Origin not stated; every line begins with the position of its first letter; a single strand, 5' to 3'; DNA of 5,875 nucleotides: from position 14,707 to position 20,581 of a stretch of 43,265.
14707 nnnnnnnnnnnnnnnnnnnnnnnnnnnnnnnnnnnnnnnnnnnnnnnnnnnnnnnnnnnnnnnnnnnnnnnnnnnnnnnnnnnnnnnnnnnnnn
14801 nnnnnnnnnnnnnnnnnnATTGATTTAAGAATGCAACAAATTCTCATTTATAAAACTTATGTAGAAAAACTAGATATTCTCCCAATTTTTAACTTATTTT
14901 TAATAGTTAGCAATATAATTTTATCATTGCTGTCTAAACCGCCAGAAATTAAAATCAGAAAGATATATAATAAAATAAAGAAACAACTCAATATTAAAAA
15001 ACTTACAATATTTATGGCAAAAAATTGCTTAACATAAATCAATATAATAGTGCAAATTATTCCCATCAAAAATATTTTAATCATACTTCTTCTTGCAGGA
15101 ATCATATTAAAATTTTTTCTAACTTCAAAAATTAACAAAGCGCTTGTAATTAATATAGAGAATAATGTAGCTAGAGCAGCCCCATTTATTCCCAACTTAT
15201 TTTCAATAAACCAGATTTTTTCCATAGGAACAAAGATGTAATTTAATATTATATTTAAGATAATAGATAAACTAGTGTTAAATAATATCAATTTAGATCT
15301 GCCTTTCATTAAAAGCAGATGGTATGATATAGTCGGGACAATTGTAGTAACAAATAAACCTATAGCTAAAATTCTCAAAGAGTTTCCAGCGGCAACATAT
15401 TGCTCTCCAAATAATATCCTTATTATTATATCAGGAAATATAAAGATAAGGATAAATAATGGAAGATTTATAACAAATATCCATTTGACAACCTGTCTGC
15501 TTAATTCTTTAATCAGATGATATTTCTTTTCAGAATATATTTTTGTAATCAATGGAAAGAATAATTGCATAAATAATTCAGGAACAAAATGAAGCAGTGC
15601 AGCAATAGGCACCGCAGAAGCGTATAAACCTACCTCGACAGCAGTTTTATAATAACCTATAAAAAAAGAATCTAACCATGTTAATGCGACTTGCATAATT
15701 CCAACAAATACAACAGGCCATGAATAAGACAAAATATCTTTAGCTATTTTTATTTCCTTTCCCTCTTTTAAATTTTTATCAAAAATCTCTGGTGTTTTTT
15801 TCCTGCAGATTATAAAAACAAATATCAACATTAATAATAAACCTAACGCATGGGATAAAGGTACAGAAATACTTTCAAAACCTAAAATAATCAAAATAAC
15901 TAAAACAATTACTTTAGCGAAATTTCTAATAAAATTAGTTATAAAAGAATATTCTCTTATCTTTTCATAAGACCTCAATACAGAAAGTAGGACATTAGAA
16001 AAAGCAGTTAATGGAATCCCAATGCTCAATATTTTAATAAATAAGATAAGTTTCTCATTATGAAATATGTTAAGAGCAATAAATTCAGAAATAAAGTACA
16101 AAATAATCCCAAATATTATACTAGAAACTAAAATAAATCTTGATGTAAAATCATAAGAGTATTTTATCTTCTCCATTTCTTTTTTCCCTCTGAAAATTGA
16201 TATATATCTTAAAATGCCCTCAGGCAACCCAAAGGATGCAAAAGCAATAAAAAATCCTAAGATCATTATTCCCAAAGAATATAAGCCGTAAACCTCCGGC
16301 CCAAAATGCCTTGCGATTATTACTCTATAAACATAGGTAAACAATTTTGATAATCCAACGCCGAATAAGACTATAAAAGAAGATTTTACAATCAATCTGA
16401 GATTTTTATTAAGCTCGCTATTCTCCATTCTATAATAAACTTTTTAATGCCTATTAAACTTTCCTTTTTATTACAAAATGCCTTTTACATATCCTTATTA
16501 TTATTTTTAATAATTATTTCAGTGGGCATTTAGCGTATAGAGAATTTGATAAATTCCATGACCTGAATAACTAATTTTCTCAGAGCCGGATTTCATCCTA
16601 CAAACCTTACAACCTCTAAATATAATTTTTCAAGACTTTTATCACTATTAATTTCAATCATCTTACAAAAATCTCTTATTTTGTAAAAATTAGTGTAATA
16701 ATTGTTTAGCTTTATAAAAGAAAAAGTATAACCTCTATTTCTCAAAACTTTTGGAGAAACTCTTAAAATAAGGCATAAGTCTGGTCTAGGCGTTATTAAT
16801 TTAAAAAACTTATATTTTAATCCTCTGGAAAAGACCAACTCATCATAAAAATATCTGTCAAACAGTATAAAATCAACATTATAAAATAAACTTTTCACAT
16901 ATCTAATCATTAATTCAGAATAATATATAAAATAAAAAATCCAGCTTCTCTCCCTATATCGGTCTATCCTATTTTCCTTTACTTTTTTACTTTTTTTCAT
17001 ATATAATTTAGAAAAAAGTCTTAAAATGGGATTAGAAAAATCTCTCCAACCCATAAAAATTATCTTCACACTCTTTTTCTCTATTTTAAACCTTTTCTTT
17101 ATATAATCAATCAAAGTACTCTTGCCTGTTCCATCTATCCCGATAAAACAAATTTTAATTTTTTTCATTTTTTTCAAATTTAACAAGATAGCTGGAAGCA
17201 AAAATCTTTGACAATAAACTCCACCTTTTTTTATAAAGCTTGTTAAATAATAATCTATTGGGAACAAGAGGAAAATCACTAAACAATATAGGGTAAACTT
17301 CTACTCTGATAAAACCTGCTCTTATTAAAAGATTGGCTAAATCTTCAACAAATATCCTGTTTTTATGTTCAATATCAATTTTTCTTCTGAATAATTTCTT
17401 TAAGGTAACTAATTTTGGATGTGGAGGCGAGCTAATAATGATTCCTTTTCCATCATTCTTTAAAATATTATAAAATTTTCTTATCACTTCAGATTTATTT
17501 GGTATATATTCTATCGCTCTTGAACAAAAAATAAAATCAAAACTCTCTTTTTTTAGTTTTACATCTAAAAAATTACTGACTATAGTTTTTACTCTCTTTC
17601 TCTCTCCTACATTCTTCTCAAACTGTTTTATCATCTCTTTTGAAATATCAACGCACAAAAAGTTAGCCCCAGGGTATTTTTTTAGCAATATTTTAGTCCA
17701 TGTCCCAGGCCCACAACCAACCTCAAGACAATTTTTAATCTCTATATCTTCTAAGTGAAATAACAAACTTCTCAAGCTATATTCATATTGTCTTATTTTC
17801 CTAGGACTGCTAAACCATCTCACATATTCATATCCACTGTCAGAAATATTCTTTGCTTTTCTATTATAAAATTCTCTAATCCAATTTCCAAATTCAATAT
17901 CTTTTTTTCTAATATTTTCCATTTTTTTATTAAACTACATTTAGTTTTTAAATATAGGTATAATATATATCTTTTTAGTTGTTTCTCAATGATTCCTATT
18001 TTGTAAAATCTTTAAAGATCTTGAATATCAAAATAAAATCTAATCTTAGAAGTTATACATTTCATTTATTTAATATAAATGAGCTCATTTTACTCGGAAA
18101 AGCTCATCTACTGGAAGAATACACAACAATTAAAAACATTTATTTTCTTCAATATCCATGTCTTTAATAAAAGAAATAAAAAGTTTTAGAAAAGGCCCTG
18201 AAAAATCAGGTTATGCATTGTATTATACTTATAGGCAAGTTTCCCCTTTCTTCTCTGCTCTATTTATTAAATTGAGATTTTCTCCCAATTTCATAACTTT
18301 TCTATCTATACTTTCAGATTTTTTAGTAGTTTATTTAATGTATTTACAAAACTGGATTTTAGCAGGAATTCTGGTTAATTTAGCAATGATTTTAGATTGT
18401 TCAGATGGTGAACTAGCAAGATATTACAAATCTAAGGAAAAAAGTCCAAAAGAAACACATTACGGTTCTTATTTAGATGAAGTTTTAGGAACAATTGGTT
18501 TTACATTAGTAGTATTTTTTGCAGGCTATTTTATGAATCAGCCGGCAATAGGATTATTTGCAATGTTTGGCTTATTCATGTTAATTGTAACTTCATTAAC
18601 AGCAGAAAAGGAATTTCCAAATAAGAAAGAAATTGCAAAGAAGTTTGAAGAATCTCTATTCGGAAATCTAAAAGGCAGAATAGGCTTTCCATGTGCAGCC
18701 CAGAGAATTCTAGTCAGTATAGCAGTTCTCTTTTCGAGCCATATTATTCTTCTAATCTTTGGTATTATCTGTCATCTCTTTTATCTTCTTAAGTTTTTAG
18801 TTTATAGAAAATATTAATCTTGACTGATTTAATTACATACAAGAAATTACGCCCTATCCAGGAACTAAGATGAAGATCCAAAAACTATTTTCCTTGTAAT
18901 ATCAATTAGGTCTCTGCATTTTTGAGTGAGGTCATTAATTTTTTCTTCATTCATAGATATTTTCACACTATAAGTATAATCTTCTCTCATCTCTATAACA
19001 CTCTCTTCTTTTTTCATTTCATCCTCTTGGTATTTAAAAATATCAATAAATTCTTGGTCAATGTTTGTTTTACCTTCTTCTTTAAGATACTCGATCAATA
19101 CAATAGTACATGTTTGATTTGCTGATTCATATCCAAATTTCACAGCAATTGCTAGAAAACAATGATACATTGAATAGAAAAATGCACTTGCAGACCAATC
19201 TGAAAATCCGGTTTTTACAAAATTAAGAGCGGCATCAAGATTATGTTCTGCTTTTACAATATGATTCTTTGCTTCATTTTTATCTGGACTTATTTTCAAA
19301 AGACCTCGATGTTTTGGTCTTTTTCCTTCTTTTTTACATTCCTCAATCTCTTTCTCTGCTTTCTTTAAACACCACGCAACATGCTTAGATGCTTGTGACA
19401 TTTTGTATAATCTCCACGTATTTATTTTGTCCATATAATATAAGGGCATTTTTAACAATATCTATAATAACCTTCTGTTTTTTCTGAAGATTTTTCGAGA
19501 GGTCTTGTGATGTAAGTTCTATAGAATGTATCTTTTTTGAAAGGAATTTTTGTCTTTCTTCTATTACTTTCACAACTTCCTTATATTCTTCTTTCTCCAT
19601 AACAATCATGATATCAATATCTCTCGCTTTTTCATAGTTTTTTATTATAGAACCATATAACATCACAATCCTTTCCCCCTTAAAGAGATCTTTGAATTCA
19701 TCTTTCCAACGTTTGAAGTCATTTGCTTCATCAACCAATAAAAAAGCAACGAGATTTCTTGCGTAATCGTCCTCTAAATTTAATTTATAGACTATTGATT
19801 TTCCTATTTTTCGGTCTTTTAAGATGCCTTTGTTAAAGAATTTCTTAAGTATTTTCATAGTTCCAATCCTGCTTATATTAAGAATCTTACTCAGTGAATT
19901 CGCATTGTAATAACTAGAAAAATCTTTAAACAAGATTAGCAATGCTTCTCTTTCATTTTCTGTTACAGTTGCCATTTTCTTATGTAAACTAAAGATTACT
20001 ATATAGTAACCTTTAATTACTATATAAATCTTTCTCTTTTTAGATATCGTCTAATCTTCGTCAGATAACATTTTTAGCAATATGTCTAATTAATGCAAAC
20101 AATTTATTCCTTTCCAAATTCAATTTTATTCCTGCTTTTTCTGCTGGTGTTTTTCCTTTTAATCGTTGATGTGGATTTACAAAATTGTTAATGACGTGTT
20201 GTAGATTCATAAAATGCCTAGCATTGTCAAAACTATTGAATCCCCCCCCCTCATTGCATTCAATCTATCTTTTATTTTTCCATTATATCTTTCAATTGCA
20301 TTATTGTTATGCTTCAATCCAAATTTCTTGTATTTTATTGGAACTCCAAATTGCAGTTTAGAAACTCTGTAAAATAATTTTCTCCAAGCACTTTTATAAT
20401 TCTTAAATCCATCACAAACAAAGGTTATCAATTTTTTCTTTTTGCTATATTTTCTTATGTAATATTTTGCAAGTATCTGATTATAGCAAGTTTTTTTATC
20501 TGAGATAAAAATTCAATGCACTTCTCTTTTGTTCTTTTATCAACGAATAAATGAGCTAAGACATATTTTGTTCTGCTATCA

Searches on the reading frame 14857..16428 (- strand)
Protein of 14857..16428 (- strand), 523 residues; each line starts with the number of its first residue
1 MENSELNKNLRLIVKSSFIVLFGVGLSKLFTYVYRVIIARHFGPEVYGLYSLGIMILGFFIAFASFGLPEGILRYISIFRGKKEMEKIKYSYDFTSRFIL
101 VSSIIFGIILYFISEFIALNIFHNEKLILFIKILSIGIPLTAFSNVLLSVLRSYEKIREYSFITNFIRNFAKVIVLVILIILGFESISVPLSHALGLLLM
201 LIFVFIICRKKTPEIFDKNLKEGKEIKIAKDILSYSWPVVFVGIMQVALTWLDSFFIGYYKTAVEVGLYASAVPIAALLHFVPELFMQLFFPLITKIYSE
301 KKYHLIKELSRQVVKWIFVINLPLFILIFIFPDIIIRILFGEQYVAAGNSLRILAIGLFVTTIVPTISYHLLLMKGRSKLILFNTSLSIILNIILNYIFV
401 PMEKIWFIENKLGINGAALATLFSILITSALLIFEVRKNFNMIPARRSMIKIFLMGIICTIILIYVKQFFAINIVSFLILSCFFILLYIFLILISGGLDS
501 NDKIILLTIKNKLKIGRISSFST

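Call 7: search_protein_families(library=pfam, proteins=[window:14857-16428:-], max_evalue=0.001)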
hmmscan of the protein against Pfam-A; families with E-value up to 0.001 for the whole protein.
window:14857-16428:- (523 aa): 3 families
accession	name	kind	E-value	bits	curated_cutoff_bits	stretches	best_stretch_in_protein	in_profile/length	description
PF13440.11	Polysacc_synt_3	-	2.5e-25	89.8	23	1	37-346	1-290/293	Polysaccharide biosynthesis protein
PF01943.22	Polysacc_synt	-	4.1e-24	85.9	28.2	1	14-297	2-273/274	Polysaccharide biosynthesis protein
PF01554.23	MatE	-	6.7e-16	58.8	24.9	2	238-398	1-161/161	MatE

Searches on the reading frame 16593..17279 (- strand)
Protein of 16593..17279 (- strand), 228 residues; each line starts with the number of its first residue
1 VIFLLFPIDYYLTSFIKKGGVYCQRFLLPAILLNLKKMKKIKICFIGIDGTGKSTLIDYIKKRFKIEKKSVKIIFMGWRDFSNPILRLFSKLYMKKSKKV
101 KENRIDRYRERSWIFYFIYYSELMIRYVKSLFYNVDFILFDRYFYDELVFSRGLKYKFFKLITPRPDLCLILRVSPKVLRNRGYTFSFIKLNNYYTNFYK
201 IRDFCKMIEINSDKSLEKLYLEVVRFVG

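Call 5: search_protein_families(library=ncbifam, proteins=[window:16593-17279:-], max_evalue=0.001)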
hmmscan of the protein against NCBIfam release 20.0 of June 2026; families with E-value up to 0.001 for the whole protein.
window:16593-17279:- (228 aa): 3 families
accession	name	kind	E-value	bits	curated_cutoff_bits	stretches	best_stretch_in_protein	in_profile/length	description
TIGR00041.1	DTMP_kinase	equivalog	1e-06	28.6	83.25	1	40-217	4-190/196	dTMP kinase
NF005923.0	PRK07933.1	equivalog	0.00022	20.6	193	0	43-73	3-33/213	dTMP kinase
NF000355.4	ribo_prot_ABC_F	equivalog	0.0003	19.8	380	1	38-87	26-68/499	ribosomal protection-like ABC-F family protein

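Call 7: search_protein_families(library=pfam, proteins=[window:16593-17279:-], max_evalue=0.001)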
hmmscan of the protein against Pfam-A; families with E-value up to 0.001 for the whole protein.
window:16593-17279:- (228 aa): 1 family
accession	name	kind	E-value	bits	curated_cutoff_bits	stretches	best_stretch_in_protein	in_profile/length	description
PF02223.23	Thymidylate_kin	-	1.6e-07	31.6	27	1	47-184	3-136/185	Thymidylate kinase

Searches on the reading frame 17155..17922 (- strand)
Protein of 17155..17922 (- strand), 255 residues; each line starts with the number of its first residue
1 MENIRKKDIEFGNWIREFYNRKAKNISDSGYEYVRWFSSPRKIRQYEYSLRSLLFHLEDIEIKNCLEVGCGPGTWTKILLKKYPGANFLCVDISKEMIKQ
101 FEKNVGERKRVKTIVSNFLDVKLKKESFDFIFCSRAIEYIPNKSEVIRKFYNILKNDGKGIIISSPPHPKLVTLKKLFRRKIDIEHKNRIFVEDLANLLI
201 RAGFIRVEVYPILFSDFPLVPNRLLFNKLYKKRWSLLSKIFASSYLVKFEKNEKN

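Call 5: search_protein_families(library=ncbifam, proteins=[window:17155-17922:-], max_evalue=0.001)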
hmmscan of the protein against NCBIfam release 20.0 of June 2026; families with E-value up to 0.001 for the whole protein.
window:17155-17922:- (255 aa): 33 families (the best 25 are shown)
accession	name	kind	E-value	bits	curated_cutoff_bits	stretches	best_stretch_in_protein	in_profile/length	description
TIGR02072.1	BioC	equivalog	5.6e-21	75.5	184.95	1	46-189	19-156/244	malonyl-ACP O-methyltransferase BioC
NF002463.0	PRK01683.1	equivalog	8.9e-12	45.1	297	1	51-158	21-124/258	trans-aconitate 2-methyltransferase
TIGR01934.1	MenG_MenH_UbiE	subfamily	6.6e-11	41.9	158.35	1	62-168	40-147/223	ubiquinone/menaquinone biosynthesis methyltransferase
NF010703.0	PRK14103.1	equivalog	3.3e-10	39.8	320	1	51-156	19-118/256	trans-aconitate 2-methyltransferase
NF001244.0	PRK00216.1-5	equivalog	6.2e-10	38.8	216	1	58-164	45-155/236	bifunctional demethylmenaquinone methyltransferase/2-methoxy-6-polyprenyl-1,4-benzoquinol methylase UbiE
NF041536.1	ArsM_DUF2284_UU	exception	8.1e-10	37.6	575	1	63-163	78-181/459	arsenite methyltransferase/DUF2284 domain selenoprotein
NF043040.1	corrin_prot_MT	hypoth_equivalog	2.2e-09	37.1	180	1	63-163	43-148/216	corrinoid protein-associated methyltransferase CpaM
NF001243.0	PRK00216.1-4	equivalog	3.2e-09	36.5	235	1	63-178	49-166/237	demethylmenaquinone methyltransferase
NF045667.1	MTase_DVU1556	equivalog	6.6e-09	35.5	155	1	65-159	26-116/213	DVU_1556 family methyltransferase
TIGR02752.1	MenG_heptapren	equivalog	6.7e-09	35.6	419.85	1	62-178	46-164/231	demethylmenaquinone methyltransferase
TIGR01983.1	UbiG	equivalog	9.7e-09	34.8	102.95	1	52-161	45-150/228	bifunctional 2-polyprenyl-6-hydroxyphenol methylase/3-demethylubiquinol 3-O-methyltransferase UbiG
NF040539.1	AST_met_ArsM_2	exception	1.1e-08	35.2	240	1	59-159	54-160/262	putative arsinothricin biosynthesis methyltransferase ArsM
TIGR02021.1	BchM-ChlM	equivalog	9.2e-08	31.8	158.9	1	43-171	33-161/218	magnesium protoporphyrin IX methyltransferase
NF007610.0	PRK10258.1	equivalog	1.8e-07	30.7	342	1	49-195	30-170/251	malonyl-ACP O-methyltransferase BioC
NF041650.1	nod_mtase_NodS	equivalog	5e-07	29.6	300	1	53-159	30-136/190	nodulation methyltransferase NodS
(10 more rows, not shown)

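Call 7: search_protein_families(library=pfam, proteins=[window:17155-17922:-], max_evalue=0.001)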
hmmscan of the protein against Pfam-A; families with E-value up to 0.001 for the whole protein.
window:17155-17922:- (255 aa): 13 families
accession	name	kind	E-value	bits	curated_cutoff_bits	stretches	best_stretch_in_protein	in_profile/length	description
PF08241.18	Methyltransf_11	-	1.1e-19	71.3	21.2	1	66-161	1-94/95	Methyltransferase domain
PF13649.12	Methyltransf_25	-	3.7e-19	69.6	27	1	66-158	2-97/97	Methyltransferase domain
PF08242.18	Methyltransf_12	-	6.9e-18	65.6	30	1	66-158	1-96/98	Methyltransferase domain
PF13847.12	Methyltransf_31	-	3.6e-16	59.6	27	1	64-165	6-112/145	Methyltransferase domain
PF13489.12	Methyltransf_23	-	2.9e-13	50.3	27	1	57-204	18-159/164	Methyltransferase domain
PF01209.24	Ubie_methyltran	-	1.3e-08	35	20.1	1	63-164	49-153/233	ubiE/COQ5 methyltransferase family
PF05175.20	MTS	-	4.5e-08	33.3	23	1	52-189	22-165/170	Methyltransferase small domain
PF01728.25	FtsJ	-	3.8e-06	27.4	24.1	1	61-133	21-97/181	FtsJ-like methyltransferase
PF05401.17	NodS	-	4.6e-05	23.8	24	1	55-162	37-144/201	Nodulation protein S (NodS)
PF02390.23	Methyltransf_4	-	5.4e-05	23.2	24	1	64-110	4-49/173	Putative methyltransferase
PF02353.26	CMAS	-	0.00023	21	27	1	64-160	65-162/273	Mycolic acid cyclopropane synthetase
PF10017.15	Methyltransf_33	-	0.00043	19.9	23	1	61-120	61-126/304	Histidine-specific methyltransferase, SAM-dependent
PF00398.26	RrnaAD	-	0.00088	18.9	24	0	62-131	31-102/263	Ribosomal RNA adenine dimethylase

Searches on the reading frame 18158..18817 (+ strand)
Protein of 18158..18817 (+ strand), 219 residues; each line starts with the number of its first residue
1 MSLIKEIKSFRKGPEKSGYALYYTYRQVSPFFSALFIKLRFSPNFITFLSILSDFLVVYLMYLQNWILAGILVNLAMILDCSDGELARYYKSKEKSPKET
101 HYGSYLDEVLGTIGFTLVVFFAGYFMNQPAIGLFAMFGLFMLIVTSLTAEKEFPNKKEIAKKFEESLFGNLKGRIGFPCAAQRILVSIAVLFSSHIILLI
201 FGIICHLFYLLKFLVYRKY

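Call 3: search_protein_families(library=pfam, proteins=[window:18158-18817:+], max_evalue=0.01)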
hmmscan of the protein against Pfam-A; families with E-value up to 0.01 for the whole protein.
window:18158-18817:+ (219 aa): 1 family
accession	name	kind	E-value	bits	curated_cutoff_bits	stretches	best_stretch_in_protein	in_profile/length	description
PF01066.26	CDP-OH_P_transf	-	8.6e-12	46.1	22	1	42-191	3-135/152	CDP-alcohol phosphatidyltransferase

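Call 5: search_protein_families(library=ncbifam, proteins=[window:18158-18817:+], max_evalue=0.001)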
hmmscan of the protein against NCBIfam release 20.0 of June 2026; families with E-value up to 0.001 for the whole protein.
window:18158-18817:+ (219 aa): 5 families
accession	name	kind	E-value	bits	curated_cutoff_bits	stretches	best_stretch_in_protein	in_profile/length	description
NF040950.1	archin_ph_syn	equivalog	3.8e-13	49.7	180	1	32-142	15-123/191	archaetidylinositol phosphate synthase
NF041135.1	IPPtranDIPPsyn_Thcocales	equivalog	4.9e-11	42.3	580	1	18-175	228-382/419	bifunctional L-myo-inositol-1-phosphate cytidylyltransferase/CDP-L-myo-inositol myo-inositolphosphotransferase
NF045883.1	PIPSynth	equivalog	3e-06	27.1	170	1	30-146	12-128/197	phosphatidylinositol phosphate synthase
NF038087.1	arch_ser_synth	exception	7.7e-05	22.4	240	1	43-146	7-108/216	archaetidylserine synthase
NF045886.1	PhCholSynLeg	equivalog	0.00033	20.3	440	1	54-210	30-173/250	phosphatidylcholine synthase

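Call 87: search_solved_structures(query=window:18158-18817:+, max_evalue=0.01, show_alignments=3)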
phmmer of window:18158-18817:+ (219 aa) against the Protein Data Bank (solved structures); distinct sequences matched with E-value up to 0.01: 2.
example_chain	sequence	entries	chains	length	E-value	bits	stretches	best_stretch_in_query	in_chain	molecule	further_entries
4o6m_A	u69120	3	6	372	8.3e-07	32.5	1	3-149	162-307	AF2299, a CDP-alcohol phosphotransferase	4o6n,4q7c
4mnd_A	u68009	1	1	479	3.5e-06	30.4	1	21-180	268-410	CTP L-myo-inositol-1-phosphate cytidylyltransferase/CDP-L-myo-inositol myo-inositolphospho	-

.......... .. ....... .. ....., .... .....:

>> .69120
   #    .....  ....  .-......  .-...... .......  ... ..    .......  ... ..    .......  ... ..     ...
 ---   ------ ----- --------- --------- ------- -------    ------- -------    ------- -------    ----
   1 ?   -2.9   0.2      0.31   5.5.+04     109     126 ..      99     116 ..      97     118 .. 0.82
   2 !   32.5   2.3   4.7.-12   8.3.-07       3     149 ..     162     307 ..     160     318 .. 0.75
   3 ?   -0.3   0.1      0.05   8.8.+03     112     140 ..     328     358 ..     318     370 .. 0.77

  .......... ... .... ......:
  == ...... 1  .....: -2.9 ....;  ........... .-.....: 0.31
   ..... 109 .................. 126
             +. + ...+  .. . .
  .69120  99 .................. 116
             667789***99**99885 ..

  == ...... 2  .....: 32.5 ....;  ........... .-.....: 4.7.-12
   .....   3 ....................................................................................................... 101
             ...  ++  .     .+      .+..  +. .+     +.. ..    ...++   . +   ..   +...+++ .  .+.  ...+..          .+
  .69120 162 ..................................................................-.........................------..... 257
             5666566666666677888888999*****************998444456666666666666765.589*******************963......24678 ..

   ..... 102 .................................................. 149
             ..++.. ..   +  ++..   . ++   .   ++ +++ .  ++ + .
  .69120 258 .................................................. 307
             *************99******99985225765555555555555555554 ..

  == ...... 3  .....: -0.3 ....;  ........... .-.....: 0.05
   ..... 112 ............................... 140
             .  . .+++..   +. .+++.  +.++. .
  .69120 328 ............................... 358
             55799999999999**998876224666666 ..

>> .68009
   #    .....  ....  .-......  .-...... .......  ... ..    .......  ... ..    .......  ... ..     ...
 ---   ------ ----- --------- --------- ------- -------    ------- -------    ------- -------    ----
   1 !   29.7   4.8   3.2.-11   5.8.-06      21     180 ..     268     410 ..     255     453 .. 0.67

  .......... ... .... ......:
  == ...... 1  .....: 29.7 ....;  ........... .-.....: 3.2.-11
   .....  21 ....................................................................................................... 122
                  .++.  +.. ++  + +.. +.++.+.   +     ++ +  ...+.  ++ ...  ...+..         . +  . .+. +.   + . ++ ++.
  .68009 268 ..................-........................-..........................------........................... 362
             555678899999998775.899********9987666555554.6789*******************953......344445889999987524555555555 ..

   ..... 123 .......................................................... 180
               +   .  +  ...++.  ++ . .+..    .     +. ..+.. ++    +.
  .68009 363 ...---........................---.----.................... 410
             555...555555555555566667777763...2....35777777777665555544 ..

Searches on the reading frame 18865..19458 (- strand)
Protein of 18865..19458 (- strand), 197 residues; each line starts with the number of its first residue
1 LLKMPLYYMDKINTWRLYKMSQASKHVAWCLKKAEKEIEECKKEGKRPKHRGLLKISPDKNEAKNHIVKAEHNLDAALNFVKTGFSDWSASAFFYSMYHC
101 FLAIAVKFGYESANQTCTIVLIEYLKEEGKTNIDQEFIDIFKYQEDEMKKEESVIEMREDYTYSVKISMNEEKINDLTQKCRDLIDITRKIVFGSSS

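Call 7: search_protein_families(library=pfam, proteins=[window:18865-19458:-], max_evalue=0.001)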
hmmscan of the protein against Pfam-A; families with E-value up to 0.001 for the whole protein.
window:18865-19458:- (197 aa): 1 family
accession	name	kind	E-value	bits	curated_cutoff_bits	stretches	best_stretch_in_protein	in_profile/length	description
PF05168.19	HEPN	-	5.1e-06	27.1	22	1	65-148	3-78/117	HEPN domain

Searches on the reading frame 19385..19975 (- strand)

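Call 3: search_protein_families(library=pfam, proteins=[window:19385-19975:-], max_evalue=0.01)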
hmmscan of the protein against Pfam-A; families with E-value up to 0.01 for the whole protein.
window:19385-19975:- (196 aa): 3 families
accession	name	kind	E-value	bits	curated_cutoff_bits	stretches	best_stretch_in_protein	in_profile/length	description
PF01909.29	NTP_transf_2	-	0.00063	20.5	21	1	89-177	3-90/93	Nucleotidyltransferase domain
PF04722.18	Ssu72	-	0.00095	19.2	25.3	1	116-176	96-156/189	Ssu72-like protein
PF22014.2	DUF6932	-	0.0072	17.2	27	0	85-160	36-95/142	Family of unknown function (DUF6932)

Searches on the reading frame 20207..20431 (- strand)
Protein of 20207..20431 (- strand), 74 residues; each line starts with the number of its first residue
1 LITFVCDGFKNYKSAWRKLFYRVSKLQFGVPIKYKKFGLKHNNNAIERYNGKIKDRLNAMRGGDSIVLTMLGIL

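Call 3: search_protein_families(library=pfam, proteins=[window:20207-20431:-], max_evalue=0.01)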
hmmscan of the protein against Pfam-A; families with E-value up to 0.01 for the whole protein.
window:20207-20431:- (74 aa): 1 family
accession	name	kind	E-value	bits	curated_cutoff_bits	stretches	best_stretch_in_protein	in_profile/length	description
PF13610.12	DDE_Tnp_IS240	-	0.0048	17.5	27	1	4-62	62-115/139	DDE domain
